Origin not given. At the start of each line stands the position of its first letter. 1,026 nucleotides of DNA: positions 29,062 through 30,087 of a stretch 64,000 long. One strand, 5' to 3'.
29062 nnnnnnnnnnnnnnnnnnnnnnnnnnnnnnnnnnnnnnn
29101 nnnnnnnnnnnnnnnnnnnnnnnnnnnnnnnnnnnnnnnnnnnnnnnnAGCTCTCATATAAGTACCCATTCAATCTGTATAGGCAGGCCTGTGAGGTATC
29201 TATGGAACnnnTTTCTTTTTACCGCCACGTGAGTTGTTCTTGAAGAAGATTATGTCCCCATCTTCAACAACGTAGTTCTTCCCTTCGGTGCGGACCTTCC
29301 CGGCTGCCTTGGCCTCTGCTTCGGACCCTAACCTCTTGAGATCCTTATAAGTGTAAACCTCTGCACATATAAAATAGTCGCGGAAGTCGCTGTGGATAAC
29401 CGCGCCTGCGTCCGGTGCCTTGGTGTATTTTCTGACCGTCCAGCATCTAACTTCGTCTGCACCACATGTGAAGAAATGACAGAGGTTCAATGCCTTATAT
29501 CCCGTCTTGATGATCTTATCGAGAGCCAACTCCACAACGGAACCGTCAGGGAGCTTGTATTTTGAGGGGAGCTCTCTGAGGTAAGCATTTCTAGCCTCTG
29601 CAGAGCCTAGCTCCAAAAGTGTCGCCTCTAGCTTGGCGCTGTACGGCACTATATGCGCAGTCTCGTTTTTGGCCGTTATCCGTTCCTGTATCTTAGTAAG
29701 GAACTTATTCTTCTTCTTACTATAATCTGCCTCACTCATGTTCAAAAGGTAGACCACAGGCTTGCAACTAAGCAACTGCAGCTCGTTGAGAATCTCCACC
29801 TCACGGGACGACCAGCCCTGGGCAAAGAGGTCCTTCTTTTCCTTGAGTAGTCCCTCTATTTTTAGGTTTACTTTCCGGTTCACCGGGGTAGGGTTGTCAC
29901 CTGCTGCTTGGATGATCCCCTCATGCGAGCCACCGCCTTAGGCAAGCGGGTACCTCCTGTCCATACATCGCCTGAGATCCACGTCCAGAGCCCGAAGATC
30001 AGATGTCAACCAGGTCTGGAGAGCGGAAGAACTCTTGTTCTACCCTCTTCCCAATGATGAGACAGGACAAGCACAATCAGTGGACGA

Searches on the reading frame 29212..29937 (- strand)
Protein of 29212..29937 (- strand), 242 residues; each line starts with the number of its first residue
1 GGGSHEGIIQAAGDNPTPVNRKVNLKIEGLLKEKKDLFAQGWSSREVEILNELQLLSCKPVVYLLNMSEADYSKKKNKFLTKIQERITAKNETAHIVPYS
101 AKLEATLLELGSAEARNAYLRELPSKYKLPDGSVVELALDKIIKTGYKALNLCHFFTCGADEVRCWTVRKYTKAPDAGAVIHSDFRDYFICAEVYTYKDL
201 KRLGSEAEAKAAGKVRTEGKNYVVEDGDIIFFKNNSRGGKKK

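Call 4: search_protein_families(library=pfam, proteins=[window:29212-29937:-], max_evalue=0.01)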
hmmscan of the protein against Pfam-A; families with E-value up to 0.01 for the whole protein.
window:29212-29937:- (242 aa): 1 family
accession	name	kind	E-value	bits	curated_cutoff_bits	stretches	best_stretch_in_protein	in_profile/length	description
PF06071.19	YchF-GTPase_C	-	1.5e-35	121.6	27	1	152-235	1-84/84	Protein of unknown function (DUF933)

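Call 8: find_homologous_proteins(query=window:29212-29937:-, max_evalue=1e-10)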
Query window:29212-29937:- (242 aa): 2975 proteins with E <= 1e-10 among 3875 candidates; the best 120 are listed.
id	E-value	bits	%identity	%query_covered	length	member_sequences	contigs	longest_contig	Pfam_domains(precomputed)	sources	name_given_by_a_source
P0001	6.2e-138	476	91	98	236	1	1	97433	PF06071.20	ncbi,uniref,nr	ncbi:GTP-binding protein [Giardia lamblia P15]|uniref:GTP-binding protein n=1 Tax=Giardia intestinal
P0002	1.3e-125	436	88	92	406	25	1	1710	PF01926.30,PF06071.20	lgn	-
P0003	1.1e-104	367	75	90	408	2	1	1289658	PF01926.30,PF06071.20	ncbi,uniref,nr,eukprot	ncbi:GTP dependent nucleic acid binding protein [Giardia muris]|uniref:Obg-like ATPase 1 n=1 Tax=Gia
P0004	5.8e-97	342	89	73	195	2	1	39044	PF06071.20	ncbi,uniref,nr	ncbi:GTP-binding protein [Giardia lamblia P15]|uniref:GTP-binding protein n=1 Tax=Giardia intestinal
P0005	2.7e-91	323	68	90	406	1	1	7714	PF01926.30,PF06071.20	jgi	-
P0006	2.9e-89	317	65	92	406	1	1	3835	PF01926.30,PF06071.20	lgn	-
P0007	1.2e-82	295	61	90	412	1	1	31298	PF01926.30,PF06071.20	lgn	-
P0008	2.4e-78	281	62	90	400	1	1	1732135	PF01926.30,PF06071.20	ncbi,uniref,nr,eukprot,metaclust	ncbi:GTP dependent nucleic acid binding protein [Spironucleus salmonicida]|uniref:Obg-like ATPase 1 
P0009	4.0e-75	271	58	90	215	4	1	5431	PF06071.20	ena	-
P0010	5.5e-73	264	58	90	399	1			PF01926.30,PF06071.20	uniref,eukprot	uniref:Obg-like ATPase 1 n=1 Tax=Trepomonas sp. PC1 TaxID=1076344 RepID=A0A146KFP7_9EUKA|eukprot:JAP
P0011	2.0e-72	262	57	90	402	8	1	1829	PF01926.30,PF06071.20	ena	-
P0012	2.3e-71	258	63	80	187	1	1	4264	PF06071.20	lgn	-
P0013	2.7e-65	238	55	90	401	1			PF01926.30,PF06071.20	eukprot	eukprot:gnl/Dysnectes_brevis/659_a727_4765.p1 GENE.gnl/Dysnectes_brevis/659_a727_4765~~gnl/Dysnectes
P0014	2.9e-62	228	51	92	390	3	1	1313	PF01926.30,PF02421.25,PF06071.20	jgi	-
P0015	4.3e-62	228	56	86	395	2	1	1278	PF01926.30,PF02421.25,PF06071.20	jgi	-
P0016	2.0e-61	226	55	84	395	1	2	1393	PF01926.30,PF02421.25,PF06071.20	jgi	jgi:obg-like ATPase 1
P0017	2.5e-61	225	56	87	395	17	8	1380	PF01926.30,PF02421.25,PF06071.20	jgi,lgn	jgi:obg-like ATPase 1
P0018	6.0e-61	224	54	88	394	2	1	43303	PF01926.30,PF02421.25,PF06071.20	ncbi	ncbi:Obg-like ATPase 1 [Balamuthia mandrillaris]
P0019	8.4e-61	224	54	84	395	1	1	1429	PF01926.30,PF06071.20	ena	-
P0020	1.4e-60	223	57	83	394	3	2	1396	PF01926.30,PF02421.25,PF06071.20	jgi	jgi:obg-like ATPase 1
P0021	1.7e-60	223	53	91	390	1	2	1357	PF01926.30,PF02421.25,PF06071.20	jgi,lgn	jgi:obg-like ATPase 1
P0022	2.4e-60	222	53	88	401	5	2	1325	PF01926.30,PF02421.25,PF06071.20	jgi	jgi:obg-like ATPase 1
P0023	3.3e-60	222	52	92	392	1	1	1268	PF01926.30,PF02421.25,PF06071.20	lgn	-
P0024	8.7e-60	220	60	73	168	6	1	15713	PF06071.20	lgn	-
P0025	2.1e-59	219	53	90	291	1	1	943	PF06071.20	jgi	-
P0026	2.2e-59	219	52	91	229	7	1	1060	PF06071.20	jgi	-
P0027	2.6e-59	219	50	98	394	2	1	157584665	PF01926.30,PF02421.25,PF06071.20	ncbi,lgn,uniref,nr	ncbi:hypothetical protein L2E82_14254 [Cichorium intybus]|uniref:Uncharacterized protein n=1 Tax=Cic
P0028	2.9e-59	219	54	88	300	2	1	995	PF06071.20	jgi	-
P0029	4.6e-59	218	50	98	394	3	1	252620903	PF01926.30,PF02421.25,PF06071.20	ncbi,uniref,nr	ncbi:obg-like ATPase 1 [Lactuca sativa]|uniref:Obg-like ATPase 1 n=1 Tax=Lactuca sativa TaxID=4236 R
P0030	4.7e-59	218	55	83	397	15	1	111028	PF01926.30,PF02421.25,PF06071.20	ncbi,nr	ncbi:putative GTP-binding protein [Cryptosporidium felis]|nr:putative GTP-binding protein [Cryptospo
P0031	8.2e-59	217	51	92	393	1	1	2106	PF01926.30,PF02421.25,PF06071.20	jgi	-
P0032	8.2e-59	217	51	92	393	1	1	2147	PF01926.30,PF02421.25,PF06071.20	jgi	-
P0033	1.2e-58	217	60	73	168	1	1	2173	PF06071.20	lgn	-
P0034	1.4e-58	216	52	90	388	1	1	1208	PF01926.30,PF02421.25,PF06071.20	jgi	-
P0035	1.4e-58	216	49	98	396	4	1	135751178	PF01926.30,PF02421.25,PF06071.20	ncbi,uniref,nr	ncbi:hypothetical protein POM88_031769 [Heracleum sosnowskyi]|uniref:Obg-like ATPase 1 n=1 Tax=Herac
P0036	2.6e-58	216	51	96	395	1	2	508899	PF01926.30,PF02421.25,PF06071.20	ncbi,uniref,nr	ncbi:obg-like ATPase 1 [Cyclospora cayetanensis]|uniref:Obg-like ATPase 1 n=2 Tax=Cyclospora cayetan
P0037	2.9e-58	215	52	88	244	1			PF06071.20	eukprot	eukprot:GHVT01045232.1.p1 GENE.GHVT01045232.1~~GHVT01045232.1.p1 ORF type:complete len:245 (+),score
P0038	3.0e-58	215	52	90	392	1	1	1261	PF01926.30,PF02421.25,PF06071.20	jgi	-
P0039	3.4e-58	215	53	87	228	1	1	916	PF06071.20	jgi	-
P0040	4.9e-58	215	50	94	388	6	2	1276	PF01926.30,PF02421.25,PF06071.20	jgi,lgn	-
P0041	6.8e-58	214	49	95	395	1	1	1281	PF01926.30,PF02421.25,PF06071.20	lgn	-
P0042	1.0e-57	214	52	89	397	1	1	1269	PF01926.30,PF02421.25,PF06071.20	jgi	-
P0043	1.0e-57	214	51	90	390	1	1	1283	PF01926.30,PF02421.25,PF06071.20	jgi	-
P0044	1.1e-57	213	52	88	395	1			PF01926.30,PF02421.25,PF06071.20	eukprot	eukprot:GHVT01045234.1.p1 GENE.GHVT01045234.1~~GHVT01045234.1.p1 ORF type:complete len:396 (+),score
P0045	1.3e-57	213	51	90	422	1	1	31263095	PF01926.30,PF02421.25,PF06071.20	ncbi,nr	ncbi:GTP binding domain - like 10 [Theobroma cacao]|nr:GTP binding domain - like 10 [Theobroma cacao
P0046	1.4e-57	213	54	88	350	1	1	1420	PF01926.30,PF06071.20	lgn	-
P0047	1.9e-57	213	48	98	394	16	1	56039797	PF01926.30,PF02421.25,PF06071.20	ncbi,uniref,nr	ncbi:obg-like ATPase 1 [Salvia hispanica]|uniref:obg-like ATPase 1 n=1 Tax=Salvia hispanica TaxID=49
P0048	2.0e-57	213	48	96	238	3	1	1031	PF06071.20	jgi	jgi:obg-like ATPase 1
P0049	2.4e-57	212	51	88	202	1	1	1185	PF06071.20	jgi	-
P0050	2.7e-57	212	55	83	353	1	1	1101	PF01926.30,PF06071.20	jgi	-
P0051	2.8e-57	212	51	90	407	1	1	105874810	PF01926.30,PF02421.25,PF06071.20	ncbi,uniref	ncbi:hypothetical protein Fmac_009492 [Flemingia macrophylla]|uniref:Obg-like ATPase 1 n=1 Tax=Flemi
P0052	3.1e-57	212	49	98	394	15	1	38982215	PF01926.30,PF02421.25,PF06071.20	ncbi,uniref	ncbi:LOW QUALITY PROTEIN: obg-like ATPase 1 [Primulina tabacum]|uniref:LOW QUALITY PROTEIN: obg-like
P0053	3.1e-57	212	52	87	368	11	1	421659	PF01926.30,PF06071.20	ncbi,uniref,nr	ncbi:GTP-binding protein YchF [Plasmodium falciparum MaliPS096_E11]|uniref:Obg-like ATPase homolog n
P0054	3.1e-57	212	52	87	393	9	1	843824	PF01926.30,PF02421.25,PF06071.20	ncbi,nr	ncbi:GTP-binding protein, putative [Plasmodium sp. DRC-Itaito]|nr:GTP-binding protein, putative [Pla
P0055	3.5e-57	212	53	88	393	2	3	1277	PF01926.30,PF02421.25,PF06071.20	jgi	-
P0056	3.6e-57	212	47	96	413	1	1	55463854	PF01926.30,PF02421.25,PF06071.20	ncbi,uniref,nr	ncbi:hypothetical protein RD792_002306 [Penstemon davidsonii]|uniref:Obg-like ATPase 1 n=1 Tax=Penst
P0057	4.3e-57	212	49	91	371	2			PF01926.30,PF06071.20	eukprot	eukprot:GHVN01081235.1.p1 GENE.GHVN01081235.1~~GHVN01081235.1.p1 ORF type:complete len:393 (-),score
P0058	4.4e-57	211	50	90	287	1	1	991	PF06071.20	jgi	jgi:obg-like ATPase 1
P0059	4.9e-57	211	48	98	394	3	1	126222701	PF01926.30,PF02421.25,PF06071.20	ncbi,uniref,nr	ncbi:hypothetical protein L2E82_30002 [Cichorium intybus]|uniref:Uncharacterized protein n=1 Tax=Cic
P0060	5.0e-57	211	49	98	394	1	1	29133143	PF01926.30,PF02421.25,PF06071.20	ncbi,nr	ncbi:obg-like ATPase 1 isoform X1 [Cynara cardunculus var. scolymus]|nr:obg-like ATPase 1 isoform X1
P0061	6.2e-57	211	52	89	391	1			PF01926.30,PF02421.25,PF06071.20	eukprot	eukprot:TRINITY_DN150_c0_g1_i1.p1 TRINITY_DN150_c0_g1~~TRINITY_DN150_c0_g1_i1.p1 ORF type:complete l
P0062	6.4e-57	211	47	98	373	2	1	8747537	PF01926.30,PF02421.25,PF06071.20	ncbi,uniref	ncbi:obg-like ATPase 1, partial [Syzygium oleosum]|uniref:obg-like ATPase 1 n=1 Tax=Syzygium oleosum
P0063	8.0e-57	211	46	98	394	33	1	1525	PF01926.30,PF02421.25,PF06071.20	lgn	-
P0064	8.2e-57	211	51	88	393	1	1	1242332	PF01926.30,PF02421.25,PF06071.20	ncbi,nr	ncbi:GTP-binding protein, putative [Plasmodium sp. gorilla clade G3]|nr:GTP-binding protein, putativ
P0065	1.1e-56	210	51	90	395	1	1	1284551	PF01926.30,PF02421.25,PF06071.20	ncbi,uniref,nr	ncbi:obg-like ATPase 1 [Phalaenopsis equestris]|uniref:obg-like ATPase 1 n=1 Tax=Phalaenopsis equest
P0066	1.2e-56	210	50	90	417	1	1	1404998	PF01926.30,PF02421.25,PF06071.20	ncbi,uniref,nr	ncbi:hypothetical protein TIFTF001_023783 [Ficus carica]|uniref:Obg-like ATPase 1 n=1 Tax=Ficus cari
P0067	1.2e-56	210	49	87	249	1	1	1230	PF06071.20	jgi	-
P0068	1.3e-56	210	52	83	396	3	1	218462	PF01926.30,PF02421.25,PF06071.20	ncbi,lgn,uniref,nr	ncbi:GTP-binding protein [Cryptosporidium andersoni]|uniref:Obg-like ATPase 1 n=1 Tax=Cryptosporidiu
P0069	1.4e-56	210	53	87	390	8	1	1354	PF01926.30,PF02421.25,PF06071.20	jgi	-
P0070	1.6e-56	210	52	89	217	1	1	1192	PF06071.20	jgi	-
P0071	1.6e-56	210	53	83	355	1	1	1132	PF01926.30,PF06071.20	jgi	-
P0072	1.9e-56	209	47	98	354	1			PF01926.30,PF06071.20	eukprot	eukprot:TRINITY_DN1745_c0_g1_i1.p1 TRINITY_DN1745_c0_g1~~TRINITY_DN1745_c0_g1_i1.p1 ORF type:complet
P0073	2.6e-56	209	47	98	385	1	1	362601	PF01926.30,PF02421.25,PF06071.20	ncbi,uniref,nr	ncbi:hypothetical protein RJ639_047653 [Escallonia herrerae]|uniref:Obg-like ATPase 1 n=1 Tax=Escall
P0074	2.9e-56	209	50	88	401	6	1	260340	PF06071.20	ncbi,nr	ncbi:hypothetical protein HDV04_002974 [Boothiomyces sp. JEL0838]|nr:hypothetical protein HDV04_0029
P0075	3.3e-56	209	51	87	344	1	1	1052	PF01926.30,PF06071.20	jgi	-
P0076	4.5e-56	208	48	90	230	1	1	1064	PF06071.20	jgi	-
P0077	4.9e-56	208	47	97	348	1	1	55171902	PF01926.30,PF06071.20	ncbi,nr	ncbi:hypothetical protein NC651_004554 [Populus alba x Populus x berolinensis]|nr:hypothetical prote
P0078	5.0e-56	208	46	98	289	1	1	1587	PF06071.20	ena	-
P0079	5.1e-56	208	49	98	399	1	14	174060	PF01926.30,PF02421.25,PF06071.20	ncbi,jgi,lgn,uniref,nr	ncbi:hypothetical protein GAYE_SCF40G5401 [Galdieria yellowstonensis]|uniref:Obg-like ATPase 1 n=1 T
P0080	5.2e-56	208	49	88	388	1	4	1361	PF01926.30,PF02421.25,PF06071.20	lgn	-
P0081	5.2e-56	208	47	98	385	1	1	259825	PF01926.30,PF02421.25,PF06071.20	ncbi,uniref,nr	ncbi:hypothetical protein RJ640_017994 [Escallonia rubra]|uniref:Obg-like ATPase 1 n=1 Tax=Escalloni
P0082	5.4e-56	208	53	87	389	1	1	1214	PF01926.30,PF02421.25,PF06071.20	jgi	-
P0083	5.7e-56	208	50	90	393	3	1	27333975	PF01926.30,PF02421.25,PF06071.20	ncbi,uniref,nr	ncbi:hypothetical protein TanjilG_31802 [Lupinus angustifolius]|uniref:Obg-like ATPase 1 n=1 Tax=Lup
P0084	6.0e-56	208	51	88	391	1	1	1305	PF01926.30,PF02421.25,PF06071.20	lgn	-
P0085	6.2e-56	208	46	98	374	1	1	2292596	PF01926.30,PF02421.25,PF06071.20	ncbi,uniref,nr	ncbi:hypothetical protein CISIN_1g015465mg [Citrus sinensis]|uniref:Ribosome-binding ATPase YchF n=1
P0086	6.9e-56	208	46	98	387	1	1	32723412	PF01926.30,PF02421.25,PF06071.20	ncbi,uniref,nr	ncbi:Obg-like ATPase 1 [Citrus sinensis]|uniref:Obg-like ATPase 1 n=1 Tax=Citrus sinensis TaxID=2711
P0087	7.1e-56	208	50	89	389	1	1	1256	PF01926.30,PF02421.25,PF06071.20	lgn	-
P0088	7.4e-56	207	50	89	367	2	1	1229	PF01926.30,PF02421.25,PF06071.20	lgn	-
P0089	8.7e-56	207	50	89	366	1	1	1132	PF01926.30,PF02421.25,PF06071.20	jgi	-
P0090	8.7e-56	207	46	98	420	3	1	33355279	PF01926.30,PF02421.25,PF06071.20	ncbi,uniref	ncbi:hypothetical protein WN944_011974 [Citrus x changshan-huyou]|uniref:Obg-like ATPase 1 n=1 Tax=C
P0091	8.8e-56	207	47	98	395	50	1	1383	PF01926.30,PF02421.25,PF06071.20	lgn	-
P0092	9.7e-56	207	50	89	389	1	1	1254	PF01926.30,PF02421.25,PF06071.20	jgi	jgi:obg-like ATPase 1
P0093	1.1e-55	207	47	97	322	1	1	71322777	PF01926.30,PF02421.25,PF06071.20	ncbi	ncbi:unnamed protein product [Withania somnifera]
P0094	1.2e-55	207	47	98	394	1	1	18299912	PF01926.30,PF02421.25,PF06071.20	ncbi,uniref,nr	ncbi:obg-like ATPase 1 [Oryza brachyantha]|uniref:Obg-like ATPase 1 n=1 Tax=Oryza brachyantha TaxID=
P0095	1.4e-55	207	48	97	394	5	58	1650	PF01926.30,PF02421.25,PF06071.20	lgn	-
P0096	1.4e-55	207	52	88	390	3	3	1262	PF01926.30,PF02421.25,PF06071.20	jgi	jgi:obg-like ATPase 1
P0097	1.7e-55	206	50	87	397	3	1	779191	PF01926.30,PF02421.25,PF06071.20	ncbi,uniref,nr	ncbi:obg-like ATPase 1 [Centruroides sculpturatus]|uniref:obg-like ATPase 1 n=1 Tax=Centruroides scu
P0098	1.7e-55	206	54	83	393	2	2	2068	PF01926.30,PF02421.25,PF06071.20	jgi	-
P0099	1.7e-55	206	49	94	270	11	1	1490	PF06071.20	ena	-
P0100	2.2e-55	206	46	98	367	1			PF01926.30,PF06071.20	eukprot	eukprot:TRINITY_DN202_c0_g1_i6.p1 TRINITY_DN202_c0_g1~~TRINITY_DN202_c0_g1_i6.p1 ORF type:complete l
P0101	2.3e-55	206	55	77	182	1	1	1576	PF06071.20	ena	-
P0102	2.3e-55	206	50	92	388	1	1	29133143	PF01926.30,PF02421.25,PF06071.20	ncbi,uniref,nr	ncbi:obg-like ATPase 1 isoform X2 [Cynara cardunculus var. scolymus]|uniref:obg-like ATPase 1 isofor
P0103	2.4e-55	206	46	98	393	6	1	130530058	PF01926.30,PF02421.25,PF06071.20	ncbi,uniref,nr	ncbi:hypothetical protein POM88_035184 [Heracleum sosnowskyi]|uniref:Obg-like ATPase 1 n=1 Tax=Herac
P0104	2.5e-55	206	51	89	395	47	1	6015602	PF01926.30,PF02421.25,PF06071.20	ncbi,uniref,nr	ncbi:Developmentally regulated G-protein 1 [Apostasia shenzhenica]|uniref:Obg-like ATPase 1 n=1 Tax=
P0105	2.7e-55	206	51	89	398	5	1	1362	PF01926.30,PF02421.25,PF06071.20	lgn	-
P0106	2.8e-55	206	47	98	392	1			PF01926.30,PF02421.25,PF06071.20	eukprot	eukprot:TRINITY_DN26817_c0_g1_i1.p1 TRINITY_DN26817_c0_g1~~TRINITY_DN26817_c0_g1_i1.p1 ORF type:comp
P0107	3.0e-55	205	39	90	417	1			PF06071.20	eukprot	eukprot:maker-scaffold25_size650667-snap-gene-5.29 protein:Tk06713 transcript:maker-scaffold25_size6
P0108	3.1e-55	205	51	87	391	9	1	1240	PF01926.30,PF02421.25,PF06071.20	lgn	-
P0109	3.3e-55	205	53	77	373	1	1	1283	PF01926.30,PF02421.25,PF06071.20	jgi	-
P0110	3.4e-55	205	47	98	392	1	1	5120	PF01926.30,PF02421.25,PF06071.20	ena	-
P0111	3.5e-55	205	50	88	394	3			PF01926.30,PF02421.25,PF06071.20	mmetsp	mmetsp:Transcript_12346/g.21157 ORF Transcript_12346/g.21157 Transcript_12346/m.21157 type:complete 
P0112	4.0e-55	205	51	87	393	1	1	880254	PF01926.30,PF02421.25,PF06071.20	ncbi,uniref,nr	ncbi:GTP-binding protein, putative [Plasmodium chabaudi chabaudi]|uniref:Obg-like ATPase 1 n=1 Tax=P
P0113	4.9e-55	205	50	85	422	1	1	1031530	PF01926.30,PF02421.25,PF06071.20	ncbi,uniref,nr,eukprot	ncbi:Ribosome-binding ATPase YchF/Obg-like ATPase 1 [Carpediemonas membranifera]|uniref:Obg-like ATP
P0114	5.2e-55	205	51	87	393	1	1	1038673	PF01926.30,PF02421.25,PF06071.20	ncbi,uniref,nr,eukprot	ncbi:Obg-like ATPase 1, putative [Plasmodium chabaudi chabaudi]|uniref:Obg-like ATPase 1 n=1 Tax=Pla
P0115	5.3e-55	205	51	87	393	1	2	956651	PF01926.30,PF02421.25,PF06071.20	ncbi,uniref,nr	ncbi:Obg-like ATPase 1, putative [Plasmodium vinckei vinckei]|uniref:Obg-like ATPase 1 n=1 Tax=Plasm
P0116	5.4e-55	205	54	84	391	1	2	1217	PF01926.30,PF02421.25,PF06071.20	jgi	jgi:obg-like ATPase 1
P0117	6.1e-55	204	52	88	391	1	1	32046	PF01926.30,PF02421.25,PF06071.20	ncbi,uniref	ncbi:Obg-like ATPase [Acrasis kona]|uniref:Obg-like ATPase 1 n=1 Tax=Acrasis kona TaxID=1008807 RepI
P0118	6.1e-55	204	51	89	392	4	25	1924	PF01926.30,PF02421.25,PF06071.20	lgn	-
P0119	6.2e-55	204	50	90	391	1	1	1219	PF01926.30,PF02421.25,PF06071.20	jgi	jgi:obg-like ATPase 1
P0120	6.8e-55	204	50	91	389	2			PF01926.30,PF02421.25,PF06071.20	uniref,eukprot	uniref:Obg-like ATPase 1 n=1 Tax=Chromera velia CCMP2878 TaxID=1169474 RepID=A0A0G4H425_9ALVE|eukpro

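Call 11: find_encoding_contigs(protein=P0001, flank=10000, max_places=4)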
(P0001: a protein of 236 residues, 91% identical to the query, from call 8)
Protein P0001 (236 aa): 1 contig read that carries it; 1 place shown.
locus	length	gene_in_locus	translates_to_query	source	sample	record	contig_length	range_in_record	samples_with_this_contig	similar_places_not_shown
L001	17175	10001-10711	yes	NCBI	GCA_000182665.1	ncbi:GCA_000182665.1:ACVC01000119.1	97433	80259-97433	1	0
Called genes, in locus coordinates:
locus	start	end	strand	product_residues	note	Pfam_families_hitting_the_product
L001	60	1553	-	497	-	PF07714:PK_Tyr_Ser-Thr, PF00069:Pkinase, PF00023:Ank (faint), PF13606:Ank_3 (faint), PF12796:Ank_2, PF13637:Ank_4 (faint)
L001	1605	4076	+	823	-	PF00069:Pkinase, PF07714:PK_Tyr_Ser-Thr, PF14531:Kinase-like, PF12796:Ank_2, PF13606:Ank_3 (faint), PF00023:Ank (weak), PF13637:Ank_4, PF12796:Ank_2, +2 more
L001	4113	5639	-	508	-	PF00069:Pkinase, PF07714:PK_Tyr_Ser-Thr (weak), PF13637:Ank_4 (faint), PF13857:Ank_5 (faint), PF00023:Ank (faint), PF12796:Ank_2, PF13606:Ank_3 (faint), PF12796:Ank_2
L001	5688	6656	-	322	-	PF01398:JAB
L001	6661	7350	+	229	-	-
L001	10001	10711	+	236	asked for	PF06071:YchF-GTPase_C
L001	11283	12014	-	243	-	PF13637:Ank_4 (faint), PF13857:Ank_5 (faint), PF00023:Ank (faint), PF13606:Ank_3 (faint), PF12796:Ank_2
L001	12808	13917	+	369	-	-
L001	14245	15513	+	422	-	PF00078:RVT_1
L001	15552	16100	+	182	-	-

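Call 12: find_encoding_contigs(protein=P0004, flank=10000, max_places=4)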
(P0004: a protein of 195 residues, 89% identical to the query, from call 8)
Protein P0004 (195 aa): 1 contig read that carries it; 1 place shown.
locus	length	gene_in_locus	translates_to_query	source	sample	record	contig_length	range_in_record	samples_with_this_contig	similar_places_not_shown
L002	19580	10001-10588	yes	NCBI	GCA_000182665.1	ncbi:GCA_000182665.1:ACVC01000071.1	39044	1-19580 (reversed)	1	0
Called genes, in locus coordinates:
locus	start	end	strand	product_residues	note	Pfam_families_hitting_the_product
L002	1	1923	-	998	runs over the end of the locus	PF12796:Ank_2, PF13857:Ank_5 (faint), PF24521:Ank_KRIT1 (faint), PF00023:Ank (faint), PF13606:Ank_3 (faint), PF12796:Ank_2, PF13637:Ank_4 (weak), PF12796:Ank_2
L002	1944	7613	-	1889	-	-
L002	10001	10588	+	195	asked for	PF06071:YchF-GTPase_C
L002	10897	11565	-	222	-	PF12796:Ank_2, PF13637:Ank_4 (faint), PF13857:Ank_5 (faint), PF00023:Ank (faint), PF13606:Ank_3 (faint), PF12796:Ank_2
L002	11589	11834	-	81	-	-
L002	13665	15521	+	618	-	PF00078:RVT_1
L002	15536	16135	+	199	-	-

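Call 13: find_encoding_contigs(protein=P0002, flank=10000, max_places=6)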
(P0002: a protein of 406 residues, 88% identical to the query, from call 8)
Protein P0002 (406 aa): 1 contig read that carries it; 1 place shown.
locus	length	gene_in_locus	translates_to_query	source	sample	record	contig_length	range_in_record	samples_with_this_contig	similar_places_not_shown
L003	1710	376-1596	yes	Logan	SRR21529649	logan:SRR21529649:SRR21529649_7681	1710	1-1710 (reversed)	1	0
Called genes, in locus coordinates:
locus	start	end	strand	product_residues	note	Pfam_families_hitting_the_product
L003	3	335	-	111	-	?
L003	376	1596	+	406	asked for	PF01926:MMR_HSR1, PF06071:YchF-GTPase_C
